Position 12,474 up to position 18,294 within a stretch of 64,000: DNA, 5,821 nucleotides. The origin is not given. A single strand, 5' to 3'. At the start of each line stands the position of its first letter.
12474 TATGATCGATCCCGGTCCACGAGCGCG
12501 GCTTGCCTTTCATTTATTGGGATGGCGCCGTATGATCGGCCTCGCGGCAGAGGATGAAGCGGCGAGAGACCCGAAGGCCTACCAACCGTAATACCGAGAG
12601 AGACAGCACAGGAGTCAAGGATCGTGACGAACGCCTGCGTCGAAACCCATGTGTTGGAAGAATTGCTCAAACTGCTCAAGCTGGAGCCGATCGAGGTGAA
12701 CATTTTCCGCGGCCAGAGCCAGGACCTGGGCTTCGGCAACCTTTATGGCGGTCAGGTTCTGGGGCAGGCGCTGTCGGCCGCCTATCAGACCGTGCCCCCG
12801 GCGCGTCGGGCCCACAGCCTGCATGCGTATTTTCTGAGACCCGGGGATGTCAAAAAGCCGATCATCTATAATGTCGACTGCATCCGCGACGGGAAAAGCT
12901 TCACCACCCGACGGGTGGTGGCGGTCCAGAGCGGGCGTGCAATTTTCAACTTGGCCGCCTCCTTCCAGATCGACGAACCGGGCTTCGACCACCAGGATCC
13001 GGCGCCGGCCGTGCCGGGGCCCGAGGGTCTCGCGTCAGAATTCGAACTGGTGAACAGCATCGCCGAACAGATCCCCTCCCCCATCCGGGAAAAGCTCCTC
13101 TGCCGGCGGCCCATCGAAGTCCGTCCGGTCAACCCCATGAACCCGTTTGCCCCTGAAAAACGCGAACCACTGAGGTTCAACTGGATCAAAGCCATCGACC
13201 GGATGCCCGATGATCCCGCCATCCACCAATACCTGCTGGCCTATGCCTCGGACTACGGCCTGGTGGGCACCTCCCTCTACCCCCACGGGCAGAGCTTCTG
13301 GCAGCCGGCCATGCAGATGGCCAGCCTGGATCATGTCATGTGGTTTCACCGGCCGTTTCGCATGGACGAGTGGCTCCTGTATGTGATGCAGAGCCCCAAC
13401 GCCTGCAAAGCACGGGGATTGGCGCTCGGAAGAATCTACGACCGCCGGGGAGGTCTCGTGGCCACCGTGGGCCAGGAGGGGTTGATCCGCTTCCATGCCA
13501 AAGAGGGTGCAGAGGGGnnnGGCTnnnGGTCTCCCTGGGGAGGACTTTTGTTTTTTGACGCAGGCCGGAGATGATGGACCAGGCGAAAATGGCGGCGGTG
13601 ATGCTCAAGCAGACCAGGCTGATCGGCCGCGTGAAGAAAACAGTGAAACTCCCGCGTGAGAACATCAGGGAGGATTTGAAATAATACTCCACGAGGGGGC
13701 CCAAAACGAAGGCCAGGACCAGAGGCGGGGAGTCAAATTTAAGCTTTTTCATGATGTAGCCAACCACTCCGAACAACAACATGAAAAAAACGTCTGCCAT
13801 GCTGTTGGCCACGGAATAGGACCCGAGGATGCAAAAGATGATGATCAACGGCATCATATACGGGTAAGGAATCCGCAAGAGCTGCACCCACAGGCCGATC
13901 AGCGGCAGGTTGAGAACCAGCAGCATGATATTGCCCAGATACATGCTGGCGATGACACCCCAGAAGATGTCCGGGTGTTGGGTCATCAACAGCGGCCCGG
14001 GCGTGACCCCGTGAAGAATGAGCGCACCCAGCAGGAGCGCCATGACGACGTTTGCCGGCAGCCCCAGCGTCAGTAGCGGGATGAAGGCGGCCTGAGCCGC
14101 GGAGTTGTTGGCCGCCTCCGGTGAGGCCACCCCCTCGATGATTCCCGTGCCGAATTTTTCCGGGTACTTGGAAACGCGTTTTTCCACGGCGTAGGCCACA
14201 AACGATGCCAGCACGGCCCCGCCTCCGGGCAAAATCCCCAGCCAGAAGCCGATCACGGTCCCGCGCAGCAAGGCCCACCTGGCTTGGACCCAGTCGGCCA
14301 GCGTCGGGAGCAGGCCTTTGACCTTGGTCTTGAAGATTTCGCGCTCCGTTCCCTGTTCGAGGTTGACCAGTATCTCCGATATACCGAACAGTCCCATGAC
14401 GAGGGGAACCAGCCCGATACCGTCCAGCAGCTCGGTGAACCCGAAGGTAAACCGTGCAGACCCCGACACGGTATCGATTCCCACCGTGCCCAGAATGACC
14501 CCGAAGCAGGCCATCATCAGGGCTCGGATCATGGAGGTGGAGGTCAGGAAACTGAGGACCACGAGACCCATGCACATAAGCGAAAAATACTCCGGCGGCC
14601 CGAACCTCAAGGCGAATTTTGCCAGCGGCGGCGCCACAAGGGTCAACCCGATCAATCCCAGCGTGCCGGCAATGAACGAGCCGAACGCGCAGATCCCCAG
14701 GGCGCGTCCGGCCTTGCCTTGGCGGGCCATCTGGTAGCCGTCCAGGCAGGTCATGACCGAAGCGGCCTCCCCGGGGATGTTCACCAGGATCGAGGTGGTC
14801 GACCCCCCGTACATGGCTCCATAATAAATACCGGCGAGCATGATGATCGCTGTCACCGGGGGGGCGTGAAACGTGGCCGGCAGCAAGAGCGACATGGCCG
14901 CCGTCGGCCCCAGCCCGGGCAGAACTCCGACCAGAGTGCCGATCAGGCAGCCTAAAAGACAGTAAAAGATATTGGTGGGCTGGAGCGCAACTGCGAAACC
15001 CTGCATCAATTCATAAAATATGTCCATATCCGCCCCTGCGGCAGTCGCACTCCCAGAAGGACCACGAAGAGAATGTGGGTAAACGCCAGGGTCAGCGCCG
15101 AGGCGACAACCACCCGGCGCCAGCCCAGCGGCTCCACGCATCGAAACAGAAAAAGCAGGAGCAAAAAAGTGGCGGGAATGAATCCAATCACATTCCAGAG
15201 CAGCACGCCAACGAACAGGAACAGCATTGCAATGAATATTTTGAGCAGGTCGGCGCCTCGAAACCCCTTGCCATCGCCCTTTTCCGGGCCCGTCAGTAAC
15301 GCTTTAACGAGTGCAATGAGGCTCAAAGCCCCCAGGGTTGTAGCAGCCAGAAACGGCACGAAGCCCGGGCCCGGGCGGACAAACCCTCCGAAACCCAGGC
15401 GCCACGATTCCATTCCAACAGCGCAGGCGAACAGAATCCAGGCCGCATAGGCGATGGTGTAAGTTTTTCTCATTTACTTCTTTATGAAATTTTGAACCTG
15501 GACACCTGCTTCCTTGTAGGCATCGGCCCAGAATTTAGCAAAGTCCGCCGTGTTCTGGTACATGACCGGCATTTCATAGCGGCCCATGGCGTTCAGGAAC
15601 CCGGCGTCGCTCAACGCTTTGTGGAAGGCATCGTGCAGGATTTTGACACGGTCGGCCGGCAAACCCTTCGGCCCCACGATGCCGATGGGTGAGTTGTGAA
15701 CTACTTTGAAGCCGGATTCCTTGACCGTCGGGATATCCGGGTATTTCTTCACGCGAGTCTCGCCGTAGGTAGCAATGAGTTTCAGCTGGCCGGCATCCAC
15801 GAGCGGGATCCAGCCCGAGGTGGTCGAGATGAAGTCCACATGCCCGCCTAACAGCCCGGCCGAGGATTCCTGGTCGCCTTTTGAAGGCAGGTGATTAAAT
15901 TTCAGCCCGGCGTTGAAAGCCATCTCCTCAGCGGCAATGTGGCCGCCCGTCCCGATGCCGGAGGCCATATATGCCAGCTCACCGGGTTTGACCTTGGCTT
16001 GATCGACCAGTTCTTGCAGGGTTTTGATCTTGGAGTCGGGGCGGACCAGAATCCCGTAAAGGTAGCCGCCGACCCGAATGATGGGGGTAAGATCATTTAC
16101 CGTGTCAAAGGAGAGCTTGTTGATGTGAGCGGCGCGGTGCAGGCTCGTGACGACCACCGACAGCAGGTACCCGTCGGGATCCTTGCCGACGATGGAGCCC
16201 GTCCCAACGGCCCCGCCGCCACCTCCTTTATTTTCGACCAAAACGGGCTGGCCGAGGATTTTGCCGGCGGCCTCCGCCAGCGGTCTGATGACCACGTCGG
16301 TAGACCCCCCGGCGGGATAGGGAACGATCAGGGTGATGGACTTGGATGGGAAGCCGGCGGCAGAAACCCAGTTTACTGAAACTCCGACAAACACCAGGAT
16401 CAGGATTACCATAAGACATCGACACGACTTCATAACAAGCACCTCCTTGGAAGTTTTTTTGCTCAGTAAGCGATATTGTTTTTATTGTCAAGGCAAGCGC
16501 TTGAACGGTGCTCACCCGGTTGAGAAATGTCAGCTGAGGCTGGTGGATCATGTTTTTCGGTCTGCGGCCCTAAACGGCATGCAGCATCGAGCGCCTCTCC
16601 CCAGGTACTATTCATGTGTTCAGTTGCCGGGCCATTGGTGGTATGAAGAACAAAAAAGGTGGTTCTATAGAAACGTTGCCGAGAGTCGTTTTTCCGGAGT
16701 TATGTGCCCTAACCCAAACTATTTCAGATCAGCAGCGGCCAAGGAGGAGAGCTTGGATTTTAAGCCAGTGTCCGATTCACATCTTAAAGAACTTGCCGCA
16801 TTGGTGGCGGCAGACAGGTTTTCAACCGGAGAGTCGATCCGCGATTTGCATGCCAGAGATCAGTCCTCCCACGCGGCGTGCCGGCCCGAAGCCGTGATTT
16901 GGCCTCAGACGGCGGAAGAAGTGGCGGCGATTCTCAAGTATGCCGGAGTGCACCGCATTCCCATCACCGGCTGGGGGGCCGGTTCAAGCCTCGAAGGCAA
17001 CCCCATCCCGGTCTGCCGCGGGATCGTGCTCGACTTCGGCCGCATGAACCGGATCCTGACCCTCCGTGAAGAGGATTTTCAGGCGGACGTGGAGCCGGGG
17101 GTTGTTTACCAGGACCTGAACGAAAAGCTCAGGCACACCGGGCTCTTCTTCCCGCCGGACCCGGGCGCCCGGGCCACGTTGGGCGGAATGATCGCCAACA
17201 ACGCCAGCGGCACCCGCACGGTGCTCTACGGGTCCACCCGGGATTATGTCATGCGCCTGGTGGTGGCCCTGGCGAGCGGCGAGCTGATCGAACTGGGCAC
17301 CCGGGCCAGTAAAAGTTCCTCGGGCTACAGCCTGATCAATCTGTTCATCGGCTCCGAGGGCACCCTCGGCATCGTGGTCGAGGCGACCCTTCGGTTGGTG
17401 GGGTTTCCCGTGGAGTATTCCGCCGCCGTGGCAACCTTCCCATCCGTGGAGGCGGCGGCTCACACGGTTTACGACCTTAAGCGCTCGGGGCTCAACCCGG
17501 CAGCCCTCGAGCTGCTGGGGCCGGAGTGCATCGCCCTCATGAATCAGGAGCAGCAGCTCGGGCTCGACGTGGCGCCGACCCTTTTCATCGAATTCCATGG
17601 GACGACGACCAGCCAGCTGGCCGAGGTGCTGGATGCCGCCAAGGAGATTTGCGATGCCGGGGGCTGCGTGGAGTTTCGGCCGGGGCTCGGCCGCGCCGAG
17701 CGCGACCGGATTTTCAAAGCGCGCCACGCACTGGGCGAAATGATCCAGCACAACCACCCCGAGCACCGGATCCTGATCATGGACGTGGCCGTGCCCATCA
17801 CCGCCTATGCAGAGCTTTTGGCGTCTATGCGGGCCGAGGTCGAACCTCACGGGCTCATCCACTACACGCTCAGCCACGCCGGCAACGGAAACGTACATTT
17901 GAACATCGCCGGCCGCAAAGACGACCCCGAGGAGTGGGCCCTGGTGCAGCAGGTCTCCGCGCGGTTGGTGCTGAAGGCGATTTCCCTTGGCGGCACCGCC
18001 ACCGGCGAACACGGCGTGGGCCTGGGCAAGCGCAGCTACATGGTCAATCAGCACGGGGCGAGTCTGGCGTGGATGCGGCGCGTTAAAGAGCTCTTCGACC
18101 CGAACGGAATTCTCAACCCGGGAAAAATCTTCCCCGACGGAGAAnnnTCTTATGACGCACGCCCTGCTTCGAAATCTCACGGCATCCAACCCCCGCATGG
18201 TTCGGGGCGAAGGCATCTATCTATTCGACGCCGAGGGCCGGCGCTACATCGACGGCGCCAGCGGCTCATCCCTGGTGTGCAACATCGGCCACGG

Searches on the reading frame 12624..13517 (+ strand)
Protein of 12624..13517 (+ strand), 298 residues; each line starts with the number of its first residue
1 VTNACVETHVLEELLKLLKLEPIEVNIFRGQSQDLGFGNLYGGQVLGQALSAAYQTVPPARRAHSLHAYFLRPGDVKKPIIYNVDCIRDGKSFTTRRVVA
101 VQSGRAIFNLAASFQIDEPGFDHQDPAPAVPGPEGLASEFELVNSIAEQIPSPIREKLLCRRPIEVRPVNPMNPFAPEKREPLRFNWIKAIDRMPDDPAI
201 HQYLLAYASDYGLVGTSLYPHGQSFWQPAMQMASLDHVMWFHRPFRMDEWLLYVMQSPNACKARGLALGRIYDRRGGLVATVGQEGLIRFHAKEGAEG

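Call 67: search_protein_families(library=pfam, proteins=[window:12624-13517:+], max_evalue=0.00001)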
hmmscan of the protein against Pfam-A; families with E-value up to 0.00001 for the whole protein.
window:12624-13517:+ (298 aa): 3 families
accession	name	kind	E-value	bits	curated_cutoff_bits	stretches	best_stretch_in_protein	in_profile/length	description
PF02551.21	Acyl_CoA_thio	-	1.8e-43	148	21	1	157-287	5-132/132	Acyl-CoA thioesterase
PF20789.3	4HBT_3C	-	4.2e-22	79.3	24.1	1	162-288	20-140/140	Acyl-CoA thioesterase C-terminal domain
PF13622.12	4HBT_3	-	6.8e-20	71.5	24.3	1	38-115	9-83/83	Acyl-CoA thioesterase N-terminal domain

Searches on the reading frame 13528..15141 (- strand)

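Call 67: search_protein_families(library=pfam, proteins=[window:13528-15141:-], max_evalue=0.00001)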
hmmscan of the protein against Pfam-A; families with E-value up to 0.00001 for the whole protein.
window:13528-15141:- (538 aa): 1 family
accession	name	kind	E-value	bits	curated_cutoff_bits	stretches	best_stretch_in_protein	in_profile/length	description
PF01970.21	TctA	-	2.3e-168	560.6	28.9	1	58-476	1-423/423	Tripartite tricarboxylate transporter TctA family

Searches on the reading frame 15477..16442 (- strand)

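Call 67: search_protein_families(library=pfam, proteins=[window:15477-16442:-], max_evalue=0.00001)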
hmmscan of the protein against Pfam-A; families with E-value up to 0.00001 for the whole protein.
window:15477-16442:- (322 aa): 1 family
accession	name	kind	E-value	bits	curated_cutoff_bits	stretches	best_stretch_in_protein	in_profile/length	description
PF03401.19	TctC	-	1.2e-67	228.7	27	1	51-317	1-270/274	Tripartite tricarboxylate transporter family receptor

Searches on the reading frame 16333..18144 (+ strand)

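Call 67: search_protein_families(library=pfam, proteins=[window:16333-18144:+], max_evalue=0.00001)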
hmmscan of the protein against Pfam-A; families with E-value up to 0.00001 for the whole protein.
window:16333-18144:+ (604 aa): 2 families
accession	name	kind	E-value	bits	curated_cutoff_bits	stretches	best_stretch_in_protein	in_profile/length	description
PF02913.24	FAD-oxidase_C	-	3.7e-52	177.9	21.2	1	364-599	7-248/248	FAD linked oxidases, C-terminal domain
PF01565.28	FAD_binding_4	-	1.8e-38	131.8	26.4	1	185-322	1-139/139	FAD binding domain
